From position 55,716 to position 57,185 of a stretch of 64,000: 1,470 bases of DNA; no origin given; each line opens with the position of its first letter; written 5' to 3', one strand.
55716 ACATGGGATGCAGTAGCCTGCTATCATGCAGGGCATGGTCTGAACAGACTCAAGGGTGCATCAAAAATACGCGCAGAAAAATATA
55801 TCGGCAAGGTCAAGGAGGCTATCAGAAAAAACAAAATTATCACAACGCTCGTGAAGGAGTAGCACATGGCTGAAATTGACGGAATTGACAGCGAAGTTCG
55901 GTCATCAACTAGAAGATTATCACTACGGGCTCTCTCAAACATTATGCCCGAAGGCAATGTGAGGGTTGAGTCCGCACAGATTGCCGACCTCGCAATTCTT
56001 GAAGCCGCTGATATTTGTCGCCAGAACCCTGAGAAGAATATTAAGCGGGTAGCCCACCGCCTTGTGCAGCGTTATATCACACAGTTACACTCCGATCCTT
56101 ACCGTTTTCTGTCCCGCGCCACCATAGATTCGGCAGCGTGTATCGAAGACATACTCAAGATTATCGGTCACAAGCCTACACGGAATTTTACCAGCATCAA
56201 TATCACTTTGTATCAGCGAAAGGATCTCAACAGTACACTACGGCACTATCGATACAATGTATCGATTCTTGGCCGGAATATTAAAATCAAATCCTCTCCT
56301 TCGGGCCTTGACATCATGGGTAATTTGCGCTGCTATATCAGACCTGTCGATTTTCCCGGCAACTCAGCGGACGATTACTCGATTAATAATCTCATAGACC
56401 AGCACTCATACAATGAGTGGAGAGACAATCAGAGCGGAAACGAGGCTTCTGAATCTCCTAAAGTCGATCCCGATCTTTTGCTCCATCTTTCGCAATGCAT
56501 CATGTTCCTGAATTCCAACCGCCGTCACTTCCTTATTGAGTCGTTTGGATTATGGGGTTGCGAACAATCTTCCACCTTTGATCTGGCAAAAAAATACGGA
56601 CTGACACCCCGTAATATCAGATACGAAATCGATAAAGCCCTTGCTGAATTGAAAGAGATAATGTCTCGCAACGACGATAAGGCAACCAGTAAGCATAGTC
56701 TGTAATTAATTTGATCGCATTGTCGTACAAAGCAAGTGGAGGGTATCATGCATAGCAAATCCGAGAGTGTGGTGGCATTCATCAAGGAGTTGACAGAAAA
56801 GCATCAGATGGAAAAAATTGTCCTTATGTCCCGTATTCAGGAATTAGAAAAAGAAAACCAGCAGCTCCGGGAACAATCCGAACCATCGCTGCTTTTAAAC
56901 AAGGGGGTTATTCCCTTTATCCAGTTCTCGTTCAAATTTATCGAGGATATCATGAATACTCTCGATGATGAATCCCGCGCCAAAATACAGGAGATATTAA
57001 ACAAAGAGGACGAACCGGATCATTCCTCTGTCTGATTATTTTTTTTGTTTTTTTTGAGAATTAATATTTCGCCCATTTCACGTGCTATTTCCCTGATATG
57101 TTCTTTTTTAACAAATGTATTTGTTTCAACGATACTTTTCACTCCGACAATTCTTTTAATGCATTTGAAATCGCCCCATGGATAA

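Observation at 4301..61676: A conserved ~45-bp upstream element at 10 loci (≥11 copies) looks like an element-specific, activator-dependent promoter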

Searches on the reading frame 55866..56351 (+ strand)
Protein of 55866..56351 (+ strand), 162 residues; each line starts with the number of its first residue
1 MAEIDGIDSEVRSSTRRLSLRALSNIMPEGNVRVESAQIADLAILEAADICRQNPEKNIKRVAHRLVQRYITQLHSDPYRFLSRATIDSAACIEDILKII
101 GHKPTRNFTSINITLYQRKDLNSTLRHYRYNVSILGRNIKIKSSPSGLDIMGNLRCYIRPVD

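Call 97: predict_structure(alignment_id=A2)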
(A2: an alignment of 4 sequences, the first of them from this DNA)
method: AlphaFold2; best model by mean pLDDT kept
length: 162 residues; sequences in the alignment: 4
mean_pLDDT: 84.2   pTM: 0.51
mean pLDDT of the five models: 84.2, 84.0, 83.5, 82.0, 81.4
residues with pLDDT >= 90: 64; 70-90: 78; 50-70: 13; < 50: 7
segments of 3 or more residues with pLDDT < 50: 1-5
pLDDT, mean of each block of 10 residues (from residue 1): 57 90 76 84 88 89 88 66 89 95 91 91 90 89 93 78 46
secondary structure, 60 per line:
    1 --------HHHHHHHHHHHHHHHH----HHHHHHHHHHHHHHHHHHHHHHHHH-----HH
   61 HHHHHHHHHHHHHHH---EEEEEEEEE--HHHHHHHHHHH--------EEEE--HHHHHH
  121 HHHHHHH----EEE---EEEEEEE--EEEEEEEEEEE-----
elements in order: H9-24 H29-53 H59-75 E79-87 H90-100 E109-112 H115-127 E132-134 E138-144 E147-157

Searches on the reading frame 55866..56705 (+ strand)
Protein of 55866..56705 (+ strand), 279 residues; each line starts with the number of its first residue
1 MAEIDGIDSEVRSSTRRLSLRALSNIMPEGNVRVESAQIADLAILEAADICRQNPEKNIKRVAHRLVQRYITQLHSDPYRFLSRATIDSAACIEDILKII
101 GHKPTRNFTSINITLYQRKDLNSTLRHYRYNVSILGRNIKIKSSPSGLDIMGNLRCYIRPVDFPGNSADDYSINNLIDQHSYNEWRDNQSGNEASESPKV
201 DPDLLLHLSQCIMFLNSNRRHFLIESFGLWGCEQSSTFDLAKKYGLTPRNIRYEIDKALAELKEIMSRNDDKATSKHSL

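Call 18: search_protein_families(library=pfam, proteins=[window:55866-56705:+], max_evalue=0.01)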
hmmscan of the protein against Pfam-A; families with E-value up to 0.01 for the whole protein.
window:55866-56705:+ (279 aa): 0 families

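Call 36: search_protein_families(library=ncbifam, proteins=[window:55866-56705:+], max_evalue=0.1)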
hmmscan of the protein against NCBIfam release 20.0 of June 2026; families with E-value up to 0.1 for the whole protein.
window:55866-56705:+ (279 aa): 4 families
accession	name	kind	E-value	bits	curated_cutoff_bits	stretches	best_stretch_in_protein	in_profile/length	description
TIGR02394.1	rpoS_proteo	equivalog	5.9e-06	26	378.7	1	199-270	207-278/285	RNA polymerase sigma factor RpoS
NF004207.0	PRK05657.1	equivalog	0.00023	20.6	394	1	195-269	246-320/329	RNA polymerase sigma factor RpoS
TIGR02937.1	sigma70-ECF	superfamily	0.051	13.2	42.9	1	90-265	85-164/165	sigma-70 family RNA polymerase sigma factor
TIGR02985.1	Sig70_bacteroi1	subfamily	0.086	13.1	126.4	0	196-264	96-160/162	RNA polymerase sigma-70 factor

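Call 37: search_protein_families(library=phrogs, proteins=[window:55866-56705:+], max_evalue=0.01)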
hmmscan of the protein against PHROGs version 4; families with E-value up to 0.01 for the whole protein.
window:55866-56705:+ (279 aa): 0 families

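Call 38: find_homologous_proteins(query=window:55866-56705:+, max_evalue=0.001)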
Query window:55866-56705:+ (279 aa): 1 proteins with E <= 0.001 among 733 candidates.
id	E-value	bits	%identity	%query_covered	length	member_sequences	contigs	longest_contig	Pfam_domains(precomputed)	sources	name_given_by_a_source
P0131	1.5e-182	623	100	100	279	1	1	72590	-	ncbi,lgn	-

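Call 41: search_solved_structures(query=window:55866-56705:+, max_evalue=10, show_alignments=3)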
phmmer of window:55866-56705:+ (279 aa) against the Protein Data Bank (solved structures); distinct sequences matched with E-value up to 10: 9.
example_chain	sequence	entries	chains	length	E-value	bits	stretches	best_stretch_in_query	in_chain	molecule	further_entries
6fi7_A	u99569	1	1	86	0.00049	22.9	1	199-267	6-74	RNA polymerase sigma factor RpoS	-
7f0r_F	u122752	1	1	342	0.00071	22.3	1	201-270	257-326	RNA polymerase sigma factor RpoS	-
7vf9_F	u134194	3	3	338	0.00075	22.2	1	201-270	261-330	RNA polymerase sigma factor RpoS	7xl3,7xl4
6ido_A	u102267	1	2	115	0.001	21.8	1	198-267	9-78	RNA polymerase sigma factor RpoS,RNA polymerase beta-flap-tip-helix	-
6omf_F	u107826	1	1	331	0.0034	20.1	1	196-267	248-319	RNA polymerase sigma factor RpoS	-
5ipl_F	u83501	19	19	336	0.0035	20.1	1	196-267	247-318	RNA polymerase sigma factor RpoS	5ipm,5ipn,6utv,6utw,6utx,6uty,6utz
6kj6_F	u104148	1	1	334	0.0035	20.1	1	196-267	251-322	RNA polymerase sigma factor RpoS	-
6uu8_FFF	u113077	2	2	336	0.0037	20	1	196-267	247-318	RNA polymerase sigma factor RpoS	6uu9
9htu_A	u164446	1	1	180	1.5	11.4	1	54-103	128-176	N-acetylmuramoyl-L-alanine amidase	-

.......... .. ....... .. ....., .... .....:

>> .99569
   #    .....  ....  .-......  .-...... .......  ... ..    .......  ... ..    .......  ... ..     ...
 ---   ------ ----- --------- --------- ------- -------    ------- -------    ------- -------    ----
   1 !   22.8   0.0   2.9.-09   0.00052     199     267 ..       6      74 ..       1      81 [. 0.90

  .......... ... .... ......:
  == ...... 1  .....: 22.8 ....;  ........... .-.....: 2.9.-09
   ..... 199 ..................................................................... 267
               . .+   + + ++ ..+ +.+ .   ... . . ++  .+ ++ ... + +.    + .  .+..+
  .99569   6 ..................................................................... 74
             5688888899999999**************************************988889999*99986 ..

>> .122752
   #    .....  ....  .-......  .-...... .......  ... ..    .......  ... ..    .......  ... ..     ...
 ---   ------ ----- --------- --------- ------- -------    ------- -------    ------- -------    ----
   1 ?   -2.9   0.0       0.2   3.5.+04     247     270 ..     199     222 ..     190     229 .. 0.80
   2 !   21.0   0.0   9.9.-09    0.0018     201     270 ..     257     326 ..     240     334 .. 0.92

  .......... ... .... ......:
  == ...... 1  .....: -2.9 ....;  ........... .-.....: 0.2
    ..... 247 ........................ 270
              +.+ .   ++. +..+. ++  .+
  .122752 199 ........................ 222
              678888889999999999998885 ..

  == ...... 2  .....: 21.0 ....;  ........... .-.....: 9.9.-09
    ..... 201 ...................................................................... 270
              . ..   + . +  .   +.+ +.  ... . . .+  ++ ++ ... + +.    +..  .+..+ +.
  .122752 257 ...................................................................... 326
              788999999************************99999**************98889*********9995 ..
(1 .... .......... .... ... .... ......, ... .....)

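Call 45: search_protein_representatives(protein=window:55866-56705:+)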
Query: 279 residues. Proteins with E-value up to 0.001 (for the whole library): 7; up to 1e-10: 4; up to 1e-30: 4. The best 7 are listed.
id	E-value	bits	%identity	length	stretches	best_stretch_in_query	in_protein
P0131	4.7e-183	622.8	100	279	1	1-279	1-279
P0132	1.8e-66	240.7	44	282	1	7-275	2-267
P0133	6.2e-53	196.3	42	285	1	5-272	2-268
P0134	4.2e-35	137.9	35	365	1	12-273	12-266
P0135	4.4e-05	39.4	30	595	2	222-274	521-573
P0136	1.5e-04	37.7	25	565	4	220-271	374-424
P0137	8.9e-04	35.2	42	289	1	183-262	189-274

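Call 46: find_encoding_contigs(protein=P0132, flank=10000, max_places=4)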
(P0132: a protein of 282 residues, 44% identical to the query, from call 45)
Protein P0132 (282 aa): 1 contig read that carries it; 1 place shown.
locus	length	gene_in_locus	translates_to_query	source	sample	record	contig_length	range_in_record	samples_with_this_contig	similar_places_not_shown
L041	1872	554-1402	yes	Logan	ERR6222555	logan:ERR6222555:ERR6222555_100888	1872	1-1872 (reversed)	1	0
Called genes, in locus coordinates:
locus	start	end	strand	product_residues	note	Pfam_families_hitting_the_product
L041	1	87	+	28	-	?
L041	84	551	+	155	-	PF01464:SLT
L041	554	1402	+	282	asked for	-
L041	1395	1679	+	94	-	-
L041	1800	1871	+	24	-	?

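Call 49: find_encoding_contigs(protein=P0133, flank=10000, max_places=4)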
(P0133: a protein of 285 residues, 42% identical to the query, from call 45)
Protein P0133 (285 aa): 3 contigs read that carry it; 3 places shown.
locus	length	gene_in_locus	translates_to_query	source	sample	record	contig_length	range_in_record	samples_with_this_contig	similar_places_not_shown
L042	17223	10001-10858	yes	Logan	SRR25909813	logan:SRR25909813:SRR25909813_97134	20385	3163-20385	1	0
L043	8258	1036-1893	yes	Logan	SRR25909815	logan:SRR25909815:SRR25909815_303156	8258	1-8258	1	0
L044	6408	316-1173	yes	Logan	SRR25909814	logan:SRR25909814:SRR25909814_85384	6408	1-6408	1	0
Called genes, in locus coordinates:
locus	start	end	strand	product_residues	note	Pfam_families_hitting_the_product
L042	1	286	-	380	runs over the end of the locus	PF13776:DUF4172, PF02661:Fic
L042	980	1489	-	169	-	-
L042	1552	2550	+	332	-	-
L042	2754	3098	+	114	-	-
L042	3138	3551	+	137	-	-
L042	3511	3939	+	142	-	-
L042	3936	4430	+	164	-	-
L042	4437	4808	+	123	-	-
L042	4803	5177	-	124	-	PF00472:RF-1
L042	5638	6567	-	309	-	PF02601:Exonuc_VII_L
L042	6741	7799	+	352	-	-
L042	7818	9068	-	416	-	PF00989:PAS (faint)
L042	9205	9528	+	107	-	PF01381:HTH_3, PF12844:HTH_19 (faint)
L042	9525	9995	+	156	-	PF01464:SLT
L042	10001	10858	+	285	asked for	-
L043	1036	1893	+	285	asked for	-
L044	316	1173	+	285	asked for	-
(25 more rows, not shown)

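Call 52: predict_structure(alignment_id=A1)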
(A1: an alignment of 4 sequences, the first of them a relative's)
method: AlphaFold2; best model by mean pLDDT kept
length: 279 residues; sequences in the alignment: 4
mean_pLDDT: 71.0   pTM: 0.36
mean pLDDT of the five models: 71.0, 69.9, 68.7, 68.0, 63.9
residues with pLDDT >= 90: 29; 70-90: 150; 50-70: 41; < 50: 59
segments of 3 or more residues with pLDDT < 50: 1-5, 76-81, 158-184, 189-198, 270-279
pLDDT, mean of each block of 10 residues (from residue 1): 55 89 69 81 86 86 84 52 79 93 87 85 83 79 90 61 35 39 47 46 67 78 78 74 74 85 71 31
secondary structure, 60 per line:
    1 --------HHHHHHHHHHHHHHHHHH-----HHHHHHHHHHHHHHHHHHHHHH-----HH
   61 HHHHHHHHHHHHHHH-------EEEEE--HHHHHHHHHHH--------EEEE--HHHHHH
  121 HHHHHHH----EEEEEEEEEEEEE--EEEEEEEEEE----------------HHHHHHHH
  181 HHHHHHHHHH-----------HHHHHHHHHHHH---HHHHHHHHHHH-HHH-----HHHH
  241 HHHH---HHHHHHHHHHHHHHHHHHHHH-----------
elements in order: H9-26 H32-53 H59-75 E83-87 H90-100 E109-112 H115-127 E132-144 E147-156 H173-190 H202-213 H217-227 H237-244 H248-268

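Call 53: find_encoding_contigs(protein=P0134, flank=10000, max_places=4)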
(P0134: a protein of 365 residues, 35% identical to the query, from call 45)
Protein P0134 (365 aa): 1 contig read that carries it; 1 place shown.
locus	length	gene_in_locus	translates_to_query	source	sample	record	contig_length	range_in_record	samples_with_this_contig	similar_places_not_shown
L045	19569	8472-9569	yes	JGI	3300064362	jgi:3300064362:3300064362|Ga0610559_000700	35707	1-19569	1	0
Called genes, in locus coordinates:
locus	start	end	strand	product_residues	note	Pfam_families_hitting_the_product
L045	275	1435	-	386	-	-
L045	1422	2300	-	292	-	PF01555:N6_N4_Mtase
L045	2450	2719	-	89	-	-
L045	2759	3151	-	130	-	PF00472:RF-1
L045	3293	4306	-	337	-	PF02601:Exonuc_VII_L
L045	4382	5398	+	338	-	-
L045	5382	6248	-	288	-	-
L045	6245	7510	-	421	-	PF13426:PAS_9 (faint), PF00989:PAS (faint)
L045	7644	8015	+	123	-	PF01381:HTH_3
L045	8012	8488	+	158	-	PF01464:SLT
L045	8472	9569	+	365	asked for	-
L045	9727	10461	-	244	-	-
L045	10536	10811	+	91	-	-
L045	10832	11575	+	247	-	-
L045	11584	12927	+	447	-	PF02534:T4SS-DNA_transf, PF10412:TrwB_AAD_bind (weak), PF12696:TraG-D_C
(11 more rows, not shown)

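Call 57: fold_search(model_id=the predicted structure, library=pdb)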
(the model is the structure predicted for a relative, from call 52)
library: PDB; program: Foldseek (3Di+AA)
matches with E <= 10: 456; with E <= 0.001: 45
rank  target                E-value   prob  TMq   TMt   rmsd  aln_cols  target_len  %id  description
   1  7p5x_AF               1.1e-04  1.00  0.22  0.20  26.3       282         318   13  Mycobacterial RNAP with transcriptional activator PafBC (released 2021-12-22)
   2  9e85_F                1.2e-04  1.00  0.23  0.20  25.8       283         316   14  De Novo Mycobacterium tuberculosis transcription initiation promoter complex with 6-mer RNA and closed Beta' clamp (RN (released 2025-10-01)
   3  5ipl_F                1.3e-04  1.00  0.25  0.25  26.1       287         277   14  SigmaS-transcription initiation complex with 4-nt nascent RNA (released 2016-03-30)
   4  6kqg_F                1.6e-04  1.00  0.24  0.20  25.8       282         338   14  Thermus thermophilus initial transcription complex comprising sigma A and 5'-OH RNA of 6 nt (released 2020-03-11)
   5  4xln_F                1.7e-04  1.00  0.23  0.19  26.0       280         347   15  Crystal structure of T. aquaticus transcription initiation complex containing bubble promoter and RNA (released 2015-09-23)
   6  4g7h_F                1.7e-04  1.00  0.22  0.18  25.9       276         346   15  Crystal structure of Thermus thermophilus transcription initiation complex (released 2012-10-31)
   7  8dy9_F                2.2e-04  1.00  0.21  0.20  25.5       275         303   15  Streptomyces venezuelae RNAP unconstrained open promoter complex with WhiA and WhiB transcription factors (released 2023-03-01)
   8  9a58_A                2.3e-04  0.99  0.23  0.18  26.0       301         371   15  Integrative model of SIGA-RPOC by crosslinking MS and deep learning (released 2024-09-18)
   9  9ukt_F                2.6e-04  1.00  0.23  0.20  25.3       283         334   14  CryoEM structure of the T.thermophilus transcription initiation complex bound to Gp4A-C-U and CTP, -1 dC in the templa (released 2025-10-22)
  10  9uko_F                2.7e-04  1.00  0.24  0.20  25.7       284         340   14  CryoEM structure of the T.thermophilus transcription initiation complex bound to Ap4A-C, -1 dA in the template DNA str (released 2025-10-22)
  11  5e18_F                2.9e-04  1.00  0.22  0.19  25.3       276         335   13  T. thermophilus transcription initiation complex having a YYY discriminator sequence and a nontemplate-strand length c (released 2016-03-09)
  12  6uu7_FFF              2.9e-04  1.00  0.24  0.25  25.4       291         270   14  E. coli sigma-S transcription initiation complex with a 6-nt RNA and an NTP ("Old" crystal soaked with UTP, CTP, ddG (released 2020-08-26)
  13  9ukp_F                3.2e-04  1.00  0.22  0.18  25.5       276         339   15  CryoEM structure of the T.thermophilus transcription initiation complex bound to Ap4A-C, -1 dC in the template DNA str (released 2025-10-22)
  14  6lts_F                3.4e-04  0.99  0.21  0.18  25.3       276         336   14  Crystal structure of Thermus thermophilus transcription initiation complex comprising a truncated sigma finger (released 2020-03-11)
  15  9ujp_F                3.8e-04  1.00  0.23  0.20  25.4       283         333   14  CryoEM structure of the T.thermophilus transcription initiation complex in the presence of Up4A (released 2025-10-22)
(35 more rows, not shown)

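Call 58: search_protein_families(library=pfam, alignment_id=A1, max_evalue=1)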
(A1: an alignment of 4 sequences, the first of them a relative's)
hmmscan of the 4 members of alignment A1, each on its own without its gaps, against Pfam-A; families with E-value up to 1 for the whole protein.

A. member 1, P0131 (279 aa): 1 family
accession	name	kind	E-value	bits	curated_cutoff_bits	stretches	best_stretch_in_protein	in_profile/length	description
PF06971.19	Put_DNA-bind_N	-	0.024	15.1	27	1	17-50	9-44/49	Putative DNA-binding protein N-terminus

B. families by the number of members that match (of 4 scanned): 15 families
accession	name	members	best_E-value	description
PF04545.22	Sigma70_r4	3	0.00018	Sigma-70, region 4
PF13411.12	MerR_1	2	0.0011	MerR HTH family regulatory protein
PF12840.13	HTH_20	2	0.073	Helix-turn-helix domain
PF08281.18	Sigma70_r4_2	1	0.001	Sigma-70, region 4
PF25450.1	Rab11-FIP3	1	0.014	Rab11-FIP3-like domain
PF06971.19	Put_DNA-bind_N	1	0.024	Putative DNA-binding protein N-terminus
PF01166.23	TSC22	1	0.029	TSC-22/dip/bun family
PF17675.6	APG6_N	1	0.038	Apg6 coiled-coil region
PF24573.1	HEAT_DAAF5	1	0.058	Dynein axonemal assembly factor 5, HEAT-repeat domain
PF04967.18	HTH_10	1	0.066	HTH DNA binding domain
PF00170.26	bZIP_1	1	0.071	bZIP transcription factor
PF16804.11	DUF5071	1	0.076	Domain of unknown function (DUF5071)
PF15950.10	DUF4758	1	0.084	Putative sperm flagellar membrane protein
PF16326.10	ABC_tran_CTD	1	0.26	ABC transporter C-terminal domain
PF01527.26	HTH_Tnp_1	1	0.37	Transposase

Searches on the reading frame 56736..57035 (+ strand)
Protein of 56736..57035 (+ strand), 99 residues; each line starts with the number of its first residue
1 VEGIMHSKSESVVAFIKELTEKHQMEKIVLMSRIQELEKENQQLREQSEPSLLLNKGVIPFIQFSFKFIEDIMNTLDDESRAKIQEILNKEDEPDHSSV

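Call 18: search_protein_families(library=pfam, proteins=[window:56736-57035:+], max_evalue=0.01)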
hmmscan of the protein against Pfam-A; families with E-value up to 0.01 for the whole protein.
window:56736-57035:+ (99 aa): 1 family
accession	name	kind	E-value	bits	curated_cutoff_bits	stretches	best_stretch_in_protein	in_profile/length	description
PF07716.20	bZIP_2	-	0.00052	20.5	22.3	1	21-47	21-47/54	Basic region leucine zipper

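Call 36: search_protein_families(library=ncbifam, proteins=[window:56736-57035:+], max_evalue=0.1)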
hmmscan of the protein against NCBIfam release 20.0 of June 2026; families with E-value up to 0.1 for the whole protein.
window:56736-57035:+ (99 aa): 1 family
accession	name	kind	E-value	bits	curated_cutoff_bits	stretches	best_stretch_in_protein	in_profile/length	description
NF050001.1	restrict_BbrUII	equivalog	0.02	13.4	550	1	8-93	372-453/659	BbrUII/HgiDII family restriction enzyme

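Call 37: search_protein_families(library=phrogs, proteins=[window:56736-57035:+], max_evalue=0.01)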
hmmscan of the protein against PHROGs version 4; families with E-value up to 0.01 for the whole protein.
window:56736-57035:+ (99 aa): 0 families
